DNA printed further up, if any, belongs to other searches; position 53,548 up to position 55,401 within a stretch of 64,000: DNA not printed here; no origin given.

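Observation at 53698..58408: MttB-superfamily methyltransferase co-operonic with a ProVWX-type betaine importer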

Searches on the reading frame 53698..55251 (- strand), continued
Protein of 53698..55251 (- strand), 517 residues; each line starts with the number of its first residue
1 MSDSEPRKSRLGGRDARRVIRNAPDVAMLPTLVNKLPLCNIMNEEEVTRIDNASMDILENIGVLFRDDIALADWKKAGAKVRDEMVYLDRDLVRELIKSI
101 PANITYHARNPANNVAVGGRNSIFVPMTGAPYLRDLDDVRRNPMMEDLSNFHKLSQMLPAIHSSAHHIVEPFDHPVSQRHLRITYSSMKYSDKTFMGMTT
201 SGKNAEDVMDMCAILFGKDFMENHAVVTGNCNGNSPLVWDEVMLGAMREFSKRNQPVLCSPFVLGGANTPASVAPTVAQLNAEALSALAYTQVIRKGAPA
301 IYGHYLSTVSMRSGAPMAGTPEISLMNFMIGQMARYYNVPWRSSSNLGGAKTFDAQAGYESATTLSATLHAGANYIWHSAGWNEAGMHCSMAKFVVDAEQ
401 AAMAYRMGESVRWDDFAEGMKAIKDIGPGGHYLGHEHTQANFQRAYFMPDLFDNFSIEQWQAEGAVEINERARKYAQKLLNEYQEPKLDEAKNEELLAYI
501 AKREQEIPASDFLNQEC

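Call 32: get_annotated_region(hit=H1, flank=14000)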
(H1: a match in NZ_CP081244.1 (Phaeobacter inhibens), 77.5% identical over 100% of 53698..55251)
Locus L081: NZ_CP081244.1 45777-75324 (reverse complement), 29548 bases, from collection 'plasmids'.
description: Phaeobacter inhibens strain M633 plasmid unnamed1, complete sequence
organism: Phaeobacter inhibens (NCBI taxid 221822)
taxonomy: Bacteria; Pseudomonadota; Alphaproteobacteria; Rhodobacterales; Roseobacteraceae; Phaeobacter; Phaeobacter inhibens
host: -; source: -; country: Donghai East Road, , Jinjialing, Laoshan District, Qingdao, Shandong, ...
typing (MOB-suite, as given by PLSDB): conjugative; replicon rep_cluster_636; relaxase MOBP; mating-pair formation MPF_T
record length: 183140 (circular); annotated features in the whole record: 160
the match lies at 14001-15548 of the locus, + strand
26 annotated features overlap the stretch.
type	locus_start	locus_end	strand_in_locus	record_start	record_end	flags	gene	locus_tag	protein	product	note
CDS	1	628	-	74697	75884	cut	doeA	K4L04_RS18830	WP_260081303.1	ectoine hydrolase DoeA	GO:0042400 - ectoine catabolic process [Evidence IEA]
CDS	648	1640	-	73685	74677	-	eutC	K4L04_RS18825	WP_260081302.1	ectoine utilization protein EutC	GO:0042400 - ectoine catabolic process [Evidence IEA]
CDS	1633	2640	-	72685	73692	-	eutB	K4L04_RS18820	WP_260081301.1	hydroxyectoine utilization dehydratase EutB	GO:0042400 - ectoine catabolic process [Evidence IEA]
CDS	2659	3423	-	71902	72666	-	eutA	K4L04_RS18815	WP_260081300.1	ectoine utilization protein EutA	GO:0042400 - ectoine catabolic process [Evidence IEA]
CDS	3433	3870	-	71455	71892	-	-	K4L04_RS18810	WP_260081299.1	universal stress protein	-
CDS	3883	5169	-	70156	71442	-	-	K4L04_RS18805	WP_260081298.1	TRAP transporter large permease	GO:0008643 - carbohydrate transport [Evidence IEA]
CDS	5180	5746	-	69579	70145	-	-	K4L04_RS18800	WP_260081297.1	TRAP transporter small permease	-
CDS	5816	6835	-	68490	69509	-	dctP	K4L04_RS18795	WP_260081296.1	TRAP transporter substrate-binding protein DctP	GO:0055085 - transmembrane transport [Evidence IEA]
CDS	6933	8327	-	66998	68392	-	-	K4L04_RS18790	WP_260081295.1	PLP-dependent aminotransferase family protein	-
CDS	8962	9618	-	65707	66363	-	-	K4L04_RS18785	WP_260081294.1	LysE family translocator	-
CDS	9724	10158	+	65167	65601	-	-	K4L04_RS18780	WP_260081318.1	Lrp/AsnC family transcriptional regulator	-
CDS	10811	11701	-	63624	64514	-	-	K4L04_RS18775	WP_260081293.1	AraC family transcriptional regulator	GO:0006355 - regulation of DNA-templated transcription [Evidence IEA]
CDS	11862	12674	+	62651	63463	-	-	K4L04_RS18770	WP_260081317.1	SDR family oxidoreductase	-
CDS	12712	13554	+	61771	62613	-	-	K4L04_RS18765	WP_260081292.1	SDR family NAD(P)-dependent oxidoreductase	-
CDS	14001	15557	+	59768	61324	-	-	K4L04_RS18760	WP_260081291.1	trimethylamine methyltransferase family protein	-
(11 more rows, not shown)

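Call 33: get_annotated_region(hit=H13, flank=14000)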
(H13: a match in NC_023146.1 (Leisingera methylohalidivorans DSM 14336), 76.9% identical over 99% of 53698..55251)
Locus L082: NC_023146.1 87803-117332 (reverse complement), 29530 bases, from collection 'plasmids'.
description: Leisingera methylohalidivorans DSM 14336 plasmid unnamed, complete sequence
organism: Leisingera methylohalidivorans DSM 14336 (NCBI taxid 999552)
taxonomy: Bacteria; Pseudomonadota; Alphaproteobacteria; Rhodobacterales; Roseobacteraceae; Leisingera; Leisingera methylohalidivorans; Leisingera methylohalidivorans DSM 14336
host: -; source: Seawater collected from a tide pool; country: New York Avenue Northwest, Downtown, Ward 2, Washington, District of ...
typing (MOB-suite, as given by PLSDB): conjugative; relaxase MOBF; mating-pair formation MPF_T
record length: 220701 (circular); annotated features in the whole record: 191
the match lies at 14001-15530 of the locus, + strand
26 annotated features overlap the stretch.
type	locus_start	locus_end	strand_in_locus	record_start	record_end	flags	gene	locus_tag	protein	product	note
CDS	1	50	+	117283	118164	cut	ugpA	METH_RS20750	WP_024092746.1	sn-glycerol-3-phosphate ABC transporter permease UgpA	-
CDS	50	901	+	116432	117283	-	ugpE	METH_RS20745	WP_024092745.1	sn-glycerol-3-phosphate ABC transporter permease UgpE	GO:0015794 - glycerol-3-phosphate transmembrane transport [Evidence IEA]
CDS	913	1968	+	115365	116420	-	-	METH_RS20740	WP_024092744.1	sn-glycerol-3-phosphate import ATP-binding protein UgpC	-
CDS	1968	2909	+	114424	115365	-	-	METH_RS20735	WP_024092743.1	glycerophosphodiester phosphodiesterase family protein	GO:0006629 - lipid metabolic process [Evidence IEA]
CDS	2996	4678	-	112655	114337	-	hutU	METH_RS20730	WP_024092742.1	urocanate hydratase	GO:0006548 - histidine catabolic process [Evidence IEA]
CDS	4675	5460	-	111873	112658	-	hutG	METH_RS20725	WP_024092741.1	N-formylglutamate deformylase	GO:0019557 - histidine catabolic process to glutamate and formate [Evidence IEA]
CDS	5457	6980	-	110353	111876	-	hutH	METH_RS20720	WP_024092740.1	histidine ammonia-lyase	GO:0006548 - histidine catabolic process [Evidence IEA]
CDS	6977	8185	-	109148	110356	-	hutI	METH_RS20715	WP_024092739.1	imidazolonepropionase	GO:0006548 - histidine catabolic process [Evidence IEA]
CDS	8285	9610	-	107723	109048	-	-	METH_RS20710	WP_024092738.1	MFS transporter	GO:0055085 - transmembrane transport [Evidence IEA]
CDS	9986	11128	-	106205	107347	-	repC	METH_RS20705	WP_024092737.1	plasmid replication protein RepC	-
CDS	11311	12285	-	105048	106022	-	repB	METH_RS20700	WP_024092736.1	plasmid partitioning protein RepB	-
CDS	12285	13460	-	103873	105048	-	repA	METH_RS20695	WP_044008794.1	plasmid partitioning protein RepA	-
CDS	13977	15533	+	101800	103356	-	-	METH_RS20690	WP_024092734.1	trimethylamine methyltransferase family protein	-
CDS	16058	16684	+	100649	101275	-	-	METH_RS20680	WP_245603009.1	SDR family oxidoreductase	-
CDS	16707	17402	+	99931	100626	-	-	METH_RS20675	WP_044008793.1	SDR family oxidoreductase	-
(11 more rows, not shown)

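Call 42: get_annotated_region(hit=H23, flank=20000)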
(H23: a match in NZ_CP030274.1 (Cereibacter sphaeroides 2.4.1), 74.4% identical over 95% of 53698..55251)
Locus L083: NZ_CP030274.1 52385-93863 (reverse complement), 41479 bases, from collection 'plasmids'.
description: Cereibacter sphaeroides 2.4.1 plasmid pB, complete sequence
organism: Cereibacter sphaeroides 2.4.1 (NCBI taxid 272943)
taxonomy: Bacteria; Pseudomonadota; Alphaproteobacteria; Rhodobacterales; Paracoccaceae; Cereibacter; Cereibacter sphaeroides; Cereibacter sphaeroides 2.4.1
host: -; source: cell culture,laboratory; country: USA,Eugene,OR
typing (MOB-suite, as given by PLSDB): non-mobilizable
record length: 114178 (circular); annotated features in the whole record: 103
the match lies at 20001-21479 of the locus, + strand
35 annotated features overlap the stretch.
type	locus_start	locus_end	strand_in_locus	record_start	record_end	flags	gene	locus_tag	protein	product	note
CDS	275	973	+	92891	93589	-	-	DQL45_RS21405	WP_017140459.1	seryl-tRNA synthetase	-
CDS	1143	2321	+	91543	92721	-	repA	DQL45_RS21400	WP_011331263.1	plasmid partitioning protein RepA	-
CDS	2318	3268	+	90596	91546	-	repB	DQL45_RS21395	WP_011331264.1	plasmid partitioning protein RepB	-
CDS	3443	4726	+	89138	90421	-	repC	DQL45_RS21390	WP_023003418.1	plasmid replication protein RepC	-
CDS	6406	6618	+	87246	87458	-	-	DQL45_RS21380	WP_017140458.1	lyase family protein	-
CDS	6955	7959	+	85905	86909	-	-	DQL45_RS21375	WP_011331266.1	LysR family transcriptional regulator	GO:0006355 - regulation of DNA-templated transcription [Evidence IEA]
CDS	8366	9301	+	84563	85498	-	-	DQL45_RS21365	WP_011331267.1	sensor domain-containing diguanylate cyclase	GO:0009966 - regulation of signal transduction [Evidence IEA]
CDS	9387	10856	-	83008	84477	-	-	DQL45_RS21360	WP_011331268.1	PLP-dependent aminotransferase family protein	-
CDS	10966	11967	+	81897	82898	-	-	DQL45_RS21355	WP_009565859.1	TRAP transporter substrate-binding protein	-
CDS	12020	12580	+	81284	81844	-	-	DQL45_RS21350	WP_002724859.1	TRAP transporter small permease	-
CDS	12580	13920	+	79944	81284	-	-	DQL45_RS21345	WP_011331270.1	TRAP transporter large permease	GO:0008643 - carbohydrate transport [Evidence IEA]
CDS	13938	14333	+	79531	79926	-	-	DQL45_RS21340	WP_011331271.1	nuclear transport factor 2 family protein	-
CDS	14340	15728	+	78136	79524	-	-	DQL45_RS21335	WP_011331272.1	FAD-binding oxidoreductase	-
CDS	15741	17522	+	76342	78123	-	xsc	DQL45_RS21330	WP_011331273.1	sulfoacetaldehyde acetyltransferase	GO:0019529 - taurine catabolic process [Evidence IEA]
CDS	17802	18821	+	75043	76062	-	-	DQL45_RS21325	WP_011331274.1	putative sulfate exporter family transporter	-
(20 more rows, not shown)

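Call 49: search_solved_structures(query=window:53698-55251:-, show_alignments=5, max_evalue=1e-10)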
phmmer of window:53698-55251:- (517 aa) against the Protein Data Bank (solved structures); distinct sequences matched with E-value up to 1e-10: 5.
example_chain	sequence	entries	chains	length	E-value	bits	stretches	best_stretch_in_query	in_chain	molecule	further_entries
4yyc_A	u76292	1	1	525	4.3e-142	477.5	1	13-508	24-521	Putative trimethylamine methyltransferase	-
2qne_A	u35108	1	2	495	1.5e-105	357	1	35-507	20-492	Putative methyltransferase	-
9yce_A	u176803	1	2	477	1.6e-105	356.9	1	36-507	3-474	Glycine betaine methyltransferase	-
7xcl_A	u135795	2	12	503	9.4e-28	100.4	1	39-503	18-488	Trimethylamine methyltransferase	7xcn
7xcm_A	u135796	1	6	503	1.2e-27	100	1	39-503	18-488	Trimethylamine methyltransferase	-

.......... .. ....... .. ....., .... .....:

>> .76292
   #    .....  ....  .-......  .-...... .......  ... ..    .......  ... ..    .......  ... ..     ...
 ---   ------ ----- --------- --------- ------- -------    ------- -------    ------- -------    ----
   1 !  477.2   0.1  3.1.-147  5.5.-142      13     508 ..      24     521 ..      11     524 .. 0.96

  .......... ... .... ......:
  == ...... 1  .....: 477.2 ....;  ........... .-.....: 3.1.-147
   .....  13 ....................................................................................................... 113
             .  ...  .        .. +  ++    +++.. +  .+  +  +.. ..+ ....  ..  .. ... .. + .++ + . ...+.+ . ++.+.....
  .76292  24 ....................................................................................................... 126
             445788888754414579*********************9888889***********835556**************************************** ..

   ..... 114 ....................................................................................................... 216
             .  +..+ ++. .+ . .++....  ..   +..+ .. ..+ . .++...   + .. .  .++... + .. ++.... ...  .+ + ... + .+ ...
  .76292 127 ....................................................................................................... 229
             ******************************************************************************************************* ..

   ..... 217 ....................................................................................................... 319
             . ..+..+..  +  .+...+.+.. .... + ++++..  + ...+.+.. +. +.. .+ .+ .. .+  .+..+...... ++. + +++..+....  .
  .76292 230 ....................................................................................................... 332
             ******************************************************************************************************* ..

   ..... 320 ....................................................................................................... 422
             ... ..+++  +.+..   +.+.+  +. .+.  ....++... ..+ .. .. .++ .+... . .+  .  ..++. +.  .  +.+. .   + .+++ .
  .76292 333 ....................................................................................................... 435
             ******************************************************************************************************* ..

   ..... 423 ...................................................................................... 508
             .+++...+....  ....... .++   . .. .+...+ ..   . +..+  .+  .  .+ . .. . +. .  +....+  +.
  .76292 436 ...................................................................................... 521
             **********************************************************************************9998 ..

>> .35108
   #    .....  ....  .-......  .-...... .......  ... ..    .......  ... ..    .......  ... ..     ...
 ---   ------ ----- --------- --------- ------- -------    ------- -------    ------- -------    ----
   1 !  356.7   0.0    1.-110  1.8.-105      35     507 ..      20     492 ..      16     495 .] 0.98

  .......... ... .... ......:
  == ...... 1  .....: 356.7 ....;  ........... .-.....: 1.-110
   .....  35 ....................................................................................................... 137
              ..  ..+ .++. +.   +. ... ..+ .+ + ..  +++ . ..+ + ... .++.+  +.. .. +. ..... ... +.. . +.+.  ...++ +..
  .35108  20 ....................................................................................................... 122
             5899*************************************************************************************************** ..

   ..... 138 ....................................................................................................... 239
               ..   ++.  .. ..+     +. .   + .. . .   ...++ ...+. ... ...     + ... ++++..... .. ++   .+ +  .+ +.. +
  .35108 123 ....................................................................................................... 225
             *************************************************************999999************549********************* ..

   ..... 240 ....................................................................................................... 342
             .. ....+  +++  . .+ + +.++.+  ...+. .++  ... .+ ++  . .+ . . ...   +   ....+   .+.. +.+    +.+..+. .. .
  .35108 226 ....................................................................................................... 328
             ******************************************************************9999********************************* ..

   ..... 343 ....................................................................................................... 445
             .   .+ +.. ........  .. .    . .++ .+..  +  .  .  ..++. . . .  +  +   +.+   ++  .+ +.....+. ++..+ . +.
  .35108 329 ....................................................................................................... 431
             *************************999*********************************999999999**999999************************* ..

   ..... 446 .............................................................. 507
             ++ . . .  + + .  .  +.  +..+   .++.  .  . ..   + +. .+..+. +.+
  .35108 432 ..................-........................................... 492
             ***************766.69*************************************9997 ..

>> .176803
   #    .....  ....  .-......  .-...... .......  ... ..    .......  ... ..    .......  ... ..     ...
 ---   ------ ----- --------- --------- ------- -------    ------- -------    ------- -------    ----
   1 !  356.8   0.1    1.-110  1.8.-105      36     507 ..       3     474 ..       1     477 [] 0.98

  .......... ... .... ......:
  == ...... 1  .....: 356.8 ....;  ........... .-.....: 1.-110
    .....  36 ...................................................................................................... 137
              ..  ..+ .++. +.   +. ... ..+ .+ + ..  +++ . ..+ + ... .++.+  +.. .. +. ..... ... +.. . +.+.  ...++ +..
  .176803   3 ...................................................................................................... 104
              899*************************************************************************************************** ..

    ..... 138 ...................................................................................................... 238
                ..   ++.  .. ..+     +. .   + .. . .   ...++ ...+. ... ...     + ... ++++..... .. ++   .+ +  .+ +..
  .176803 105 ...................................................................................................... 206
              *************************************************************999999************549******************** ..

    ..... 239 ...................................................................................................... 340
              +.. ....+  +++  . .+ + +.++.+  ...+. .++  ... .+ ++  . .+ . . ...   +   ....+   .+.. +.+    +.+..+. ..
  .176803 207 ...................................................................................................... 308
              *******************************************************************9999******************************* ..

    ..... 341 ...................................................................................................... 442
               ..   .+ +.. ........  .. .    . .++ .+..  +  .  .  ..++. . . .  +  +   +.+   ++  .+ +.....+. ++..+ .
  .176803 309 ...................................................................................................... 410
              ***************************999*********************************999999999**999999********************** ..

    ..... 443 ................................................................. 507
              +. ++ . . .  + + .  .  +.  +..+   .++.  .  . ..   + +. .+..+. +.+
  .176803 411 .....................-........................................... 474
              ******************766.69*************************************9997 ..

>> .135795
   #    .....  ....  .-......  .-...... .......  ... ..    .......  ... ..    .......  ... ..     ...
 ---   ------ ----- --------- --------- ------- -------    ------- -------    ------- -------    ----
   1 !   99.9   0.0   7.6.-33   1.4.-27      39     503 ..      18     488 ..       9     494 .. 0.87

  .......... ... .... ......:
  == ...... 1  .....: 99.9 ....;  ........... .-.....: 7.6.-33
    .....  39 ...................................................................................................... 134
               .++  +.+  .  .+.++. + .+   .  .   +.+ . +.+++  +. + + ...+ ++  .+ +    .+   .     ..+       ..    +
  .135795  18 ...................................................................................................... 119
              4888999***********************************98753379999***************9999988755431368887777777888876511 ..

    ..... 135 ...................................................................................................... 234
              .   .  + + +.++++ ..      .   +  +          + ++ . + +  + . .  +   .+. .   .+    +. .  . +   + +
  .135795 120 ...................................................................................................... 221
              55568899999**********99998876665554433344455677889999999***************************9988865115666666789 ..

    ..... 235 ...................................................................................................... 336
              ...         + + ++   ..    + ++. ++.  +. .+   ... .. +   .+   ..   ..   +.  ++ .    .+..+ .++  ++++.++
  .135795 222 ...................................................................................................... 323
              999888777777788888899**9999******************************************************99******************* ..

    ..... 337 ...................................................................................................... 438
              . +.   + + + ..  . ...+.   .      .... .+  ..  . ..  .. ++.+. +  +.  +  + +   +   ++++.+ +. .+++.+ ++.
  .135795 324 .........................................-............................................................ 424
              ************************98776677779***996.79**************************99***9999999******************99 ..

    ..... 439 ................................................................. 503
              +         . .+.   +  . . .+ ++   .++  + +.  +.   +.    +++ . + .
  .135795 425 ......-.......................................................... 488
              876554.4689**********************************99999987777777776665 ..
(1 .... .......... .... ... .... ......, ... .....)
